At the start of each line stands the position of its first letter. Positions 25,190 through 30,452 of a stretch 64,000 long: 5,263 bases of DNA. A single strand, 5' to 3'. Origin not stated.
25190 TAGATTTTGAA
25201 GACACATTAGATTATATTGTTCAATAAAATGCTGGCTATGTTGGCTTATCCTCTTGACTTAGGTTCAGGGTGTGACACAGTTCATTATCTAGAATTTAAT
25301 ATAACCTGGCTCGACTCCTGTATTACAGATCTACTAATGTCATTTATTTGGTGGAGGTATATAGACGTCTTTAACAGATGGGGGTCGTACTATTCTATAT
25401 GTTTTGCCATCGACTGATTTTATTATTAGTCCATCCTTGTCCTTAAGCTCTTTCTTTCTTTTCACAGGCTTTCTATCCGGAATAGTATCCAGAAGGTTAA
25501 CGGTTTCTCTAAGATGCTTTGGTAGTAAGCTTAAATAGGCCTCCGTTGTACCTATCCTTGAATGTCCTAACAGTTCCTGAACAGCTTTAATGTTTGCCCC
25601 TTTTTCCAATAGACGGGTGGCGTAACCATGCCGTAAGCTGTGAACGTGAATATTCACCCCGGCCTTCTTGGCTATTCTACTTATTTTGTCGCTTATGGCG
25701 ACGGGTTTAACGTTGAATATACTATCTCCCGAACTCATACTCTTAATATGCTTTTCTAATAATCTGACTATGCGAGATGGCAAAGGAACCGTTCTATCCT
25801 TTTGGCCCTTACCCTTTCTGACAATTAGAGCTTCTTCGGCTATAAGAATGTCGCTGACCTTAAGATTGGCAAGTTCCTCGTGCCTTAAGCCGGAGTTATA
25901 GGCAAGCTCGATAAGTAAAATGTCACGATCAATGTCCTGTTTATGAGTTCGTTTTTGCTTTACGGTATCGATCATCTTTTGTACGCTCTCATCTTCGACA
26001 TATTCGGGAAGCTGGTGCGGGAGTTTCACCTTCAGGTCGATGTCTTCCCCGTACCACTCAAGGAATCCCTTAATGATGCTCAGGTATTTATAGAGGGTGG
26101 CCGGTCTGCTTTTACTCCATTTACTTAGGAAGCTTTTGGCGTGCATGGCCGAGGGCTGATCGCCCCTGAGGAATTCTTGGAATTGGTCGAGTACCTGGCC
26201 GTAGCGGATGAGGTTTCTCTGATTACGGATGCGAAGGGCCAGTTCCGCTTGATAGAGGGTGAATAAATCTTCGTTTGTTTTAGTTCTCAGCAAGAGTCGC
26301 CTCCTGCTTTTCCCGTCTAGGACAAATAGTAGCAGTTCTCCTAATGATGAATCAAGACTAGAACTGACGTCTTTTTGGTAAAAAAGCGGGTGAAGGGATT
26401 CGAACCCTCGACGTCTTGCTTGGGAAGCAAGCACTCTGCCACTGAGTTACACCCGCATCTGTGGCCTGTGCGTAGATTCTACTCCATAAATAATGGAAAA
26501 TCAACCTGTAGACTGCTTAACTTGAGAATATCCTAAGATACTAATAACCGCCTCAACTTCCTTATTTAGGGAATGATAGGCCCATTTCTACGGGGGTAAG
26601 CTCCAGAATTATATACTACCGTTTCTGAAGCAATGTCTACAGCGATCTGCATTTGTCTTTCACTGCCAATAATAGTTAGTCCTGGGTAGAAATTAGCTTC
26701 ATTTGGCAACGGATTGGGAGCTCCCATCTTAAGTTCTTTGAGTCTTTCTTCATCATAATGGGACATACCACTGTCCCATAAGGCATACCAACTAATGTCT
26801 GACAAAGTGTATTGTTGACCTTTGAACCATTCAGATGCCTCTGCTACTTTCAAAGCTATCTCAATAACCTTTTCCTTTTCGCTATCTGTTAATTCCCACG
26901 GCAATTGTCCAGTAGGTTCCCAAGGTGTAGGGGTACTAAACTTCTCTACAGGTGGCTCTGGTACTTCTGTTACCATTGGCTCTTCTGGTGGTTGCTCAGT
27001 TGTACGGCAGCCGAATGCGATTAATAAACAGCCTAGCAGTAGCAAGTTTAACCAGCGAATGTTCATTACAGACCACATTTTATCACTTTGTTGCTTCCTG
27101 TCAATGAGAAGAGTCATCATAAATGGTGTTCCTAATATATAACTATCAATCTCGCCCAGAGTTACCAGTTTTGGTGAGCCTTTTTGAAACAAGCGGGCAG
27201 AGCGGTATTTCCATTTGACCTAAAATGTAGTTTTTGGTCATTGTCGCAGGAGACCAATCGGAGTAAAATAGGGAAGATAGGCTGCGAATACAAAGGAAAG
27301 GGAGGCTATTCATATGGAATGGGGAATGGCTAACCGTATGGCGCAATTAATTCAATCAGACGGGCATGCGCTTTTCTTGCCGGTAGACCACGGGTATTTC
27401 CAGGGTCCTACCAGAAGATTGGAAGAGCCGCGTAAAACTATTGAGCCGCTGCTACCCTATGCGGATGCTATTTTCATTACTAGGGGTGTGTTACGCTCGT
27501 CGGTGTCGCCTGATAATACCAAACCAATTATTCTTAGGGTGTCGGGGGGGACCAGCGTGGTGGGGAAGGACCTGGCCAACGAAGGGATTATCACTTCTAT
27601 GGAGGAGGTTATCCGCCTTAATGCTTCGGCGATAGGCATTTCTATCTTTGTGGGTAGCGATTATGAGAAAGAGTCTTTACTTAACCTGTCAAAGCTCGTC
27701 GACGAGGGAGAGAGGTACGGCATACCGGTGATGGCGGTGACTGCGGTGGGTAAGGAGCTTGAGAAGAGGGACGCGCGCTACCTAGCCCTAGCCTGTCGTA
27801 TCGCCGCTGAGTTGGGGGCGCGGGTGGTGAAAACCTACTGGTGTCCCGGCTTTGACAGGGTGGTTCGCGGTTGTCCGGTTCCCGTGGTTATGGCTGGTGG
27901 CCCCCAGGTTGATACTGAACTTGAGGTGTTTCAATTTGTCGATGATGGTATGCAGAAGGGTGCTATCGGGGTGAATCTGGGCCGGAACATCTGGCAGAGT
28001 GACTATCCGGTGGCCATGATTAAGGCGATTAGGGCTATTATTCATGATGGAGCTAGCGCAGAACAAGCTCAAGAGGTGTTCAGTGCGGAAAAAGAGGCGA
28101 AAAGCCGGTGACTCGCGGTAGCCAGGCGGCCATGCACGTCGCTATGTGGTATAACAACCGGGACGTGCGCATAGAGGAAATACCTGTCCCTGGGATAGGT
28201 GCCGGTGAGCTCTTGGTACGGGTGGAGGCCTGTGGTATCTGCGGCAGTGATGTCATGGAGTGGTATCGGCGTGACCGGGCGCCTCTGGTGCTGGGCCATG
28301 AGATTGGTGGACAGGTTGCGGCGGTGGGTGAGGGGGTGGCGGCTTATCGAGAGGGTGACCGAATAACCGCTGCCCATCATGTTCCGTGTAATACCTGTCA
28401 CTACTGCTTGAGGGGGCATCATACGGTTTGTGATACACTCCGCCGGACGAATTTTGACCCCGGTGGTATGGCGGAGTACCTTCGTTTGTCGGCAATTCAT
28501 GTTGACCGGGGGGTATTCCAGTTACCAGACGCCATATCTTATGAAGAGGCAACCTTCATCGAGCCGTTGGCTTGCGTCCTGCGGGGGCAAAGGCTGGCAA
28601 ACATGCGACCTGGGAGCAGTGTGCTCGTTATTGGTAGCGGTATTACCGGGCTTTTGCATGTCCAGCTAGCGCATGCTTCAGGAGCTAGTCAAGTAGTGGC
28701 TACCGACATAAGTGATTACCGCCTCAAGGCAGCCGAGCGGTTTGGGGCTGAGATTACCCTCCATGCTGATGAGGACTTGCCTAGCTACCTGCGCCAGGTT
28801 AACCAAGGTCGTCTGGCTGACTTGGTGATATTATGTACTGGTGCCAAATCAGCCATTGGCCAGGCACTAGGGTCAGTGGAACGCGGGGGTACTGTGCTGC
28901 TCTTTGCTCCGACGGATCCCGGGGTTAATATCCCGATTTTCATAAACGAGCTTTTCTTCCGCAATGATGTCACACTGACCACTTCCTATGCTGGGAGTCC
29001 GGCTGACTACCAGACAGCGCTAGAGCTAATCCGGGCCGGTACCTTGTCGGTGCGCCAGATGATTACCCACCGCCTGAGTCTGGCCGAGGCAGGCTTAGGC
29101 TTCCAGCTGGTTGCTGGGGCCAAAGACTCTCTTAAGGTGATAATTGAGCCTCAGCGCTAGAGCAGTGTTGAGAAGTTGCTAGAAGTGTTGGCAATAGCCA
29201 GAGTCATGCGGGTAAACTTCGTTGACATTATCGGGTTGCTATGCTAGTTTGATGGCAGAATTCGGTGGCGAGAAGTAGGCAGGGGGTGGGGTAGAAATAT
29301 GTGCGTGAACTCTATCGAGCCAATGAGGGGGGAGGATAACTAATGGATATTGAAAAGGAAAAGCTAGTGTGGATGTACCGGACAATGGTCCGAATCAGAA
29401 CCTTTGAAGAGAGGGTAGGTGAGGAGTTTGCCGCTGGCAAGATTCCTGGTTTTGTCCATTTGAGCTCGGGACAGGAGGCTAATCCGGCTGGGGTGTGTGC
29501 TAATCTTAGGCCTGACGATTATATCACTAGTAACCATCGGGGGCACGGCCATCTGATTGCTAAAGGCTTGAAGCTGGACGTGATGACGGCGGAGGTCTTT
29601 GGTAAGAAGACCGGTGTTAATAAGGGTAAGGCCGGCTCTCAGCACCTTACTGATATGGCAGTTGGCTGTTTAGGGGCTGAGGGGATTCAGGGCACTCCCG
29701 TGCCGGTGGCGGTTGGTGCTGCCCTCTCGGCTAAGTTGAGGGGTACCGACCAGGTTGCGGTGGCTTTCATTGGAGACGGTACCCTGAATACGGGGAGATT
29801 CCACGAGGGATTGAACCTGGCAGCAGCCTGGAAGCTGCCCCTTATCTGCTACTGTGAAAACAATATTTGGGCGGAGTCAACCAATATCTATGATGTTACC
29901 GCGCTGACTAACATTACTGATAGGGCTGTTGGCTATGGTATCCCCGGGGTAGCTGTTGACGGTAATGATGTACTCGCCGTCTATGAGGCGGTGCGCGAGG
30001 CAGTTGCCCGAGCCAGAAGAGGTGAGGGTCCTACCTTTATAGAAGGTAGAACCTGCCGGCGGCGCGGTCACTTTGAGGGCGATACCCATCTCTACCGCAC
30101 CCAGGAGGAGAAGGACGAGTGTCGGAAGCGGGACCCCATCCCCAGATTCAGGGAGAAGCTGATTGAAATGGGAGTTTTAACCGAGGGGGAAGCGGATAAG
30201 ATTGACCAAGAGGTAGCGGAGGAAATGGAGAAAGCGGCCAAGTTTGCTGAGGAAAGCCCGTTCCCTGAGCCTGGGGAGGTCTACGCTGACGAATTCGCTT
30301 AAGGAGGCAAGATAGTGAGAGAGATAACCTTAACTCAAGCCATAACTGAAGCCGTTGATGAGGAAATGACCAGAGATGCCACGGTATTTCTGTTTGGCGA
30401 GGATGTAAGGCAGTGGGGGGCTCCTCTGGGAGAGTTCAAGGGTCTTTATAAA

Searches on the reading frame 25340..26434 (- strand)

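Call 63: search_protein_families(library=pfam, proteins=[window:25340-26434:-], max_evalue=0.00001)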
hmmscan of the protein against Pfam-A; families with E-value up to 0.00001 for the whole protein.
window:25340-26434:- (364 aa): 1 family
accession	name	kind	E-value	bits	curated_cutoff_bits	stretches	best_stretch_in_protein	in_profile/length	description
PF00589.27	Phage_integrase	-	5e-32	111.5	27.1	1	146-304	3-169/172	Phage integrase family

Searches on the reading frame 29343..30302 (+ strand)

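Call 63: search_protein_families(library=pfam, proteins=[window:29343-30302:+], max_evalue=0.00001)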
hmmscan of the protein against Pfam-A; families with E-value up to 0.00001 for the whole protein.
window:29343-30302:+ (319 aa): 2 families
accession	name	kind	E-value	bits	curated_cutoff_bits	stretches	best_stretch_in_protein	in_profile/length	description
PF00676.26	E1_dh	-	3.3e-86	289.4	22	1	14-310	2-299/300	Dehydrogenase E1 component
PF13292.11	DXP_synthase_N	-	7.8e-07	29.1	21.2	1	116-185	113-182/274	1-deoxy-D-xylulose-5-phosphate synthase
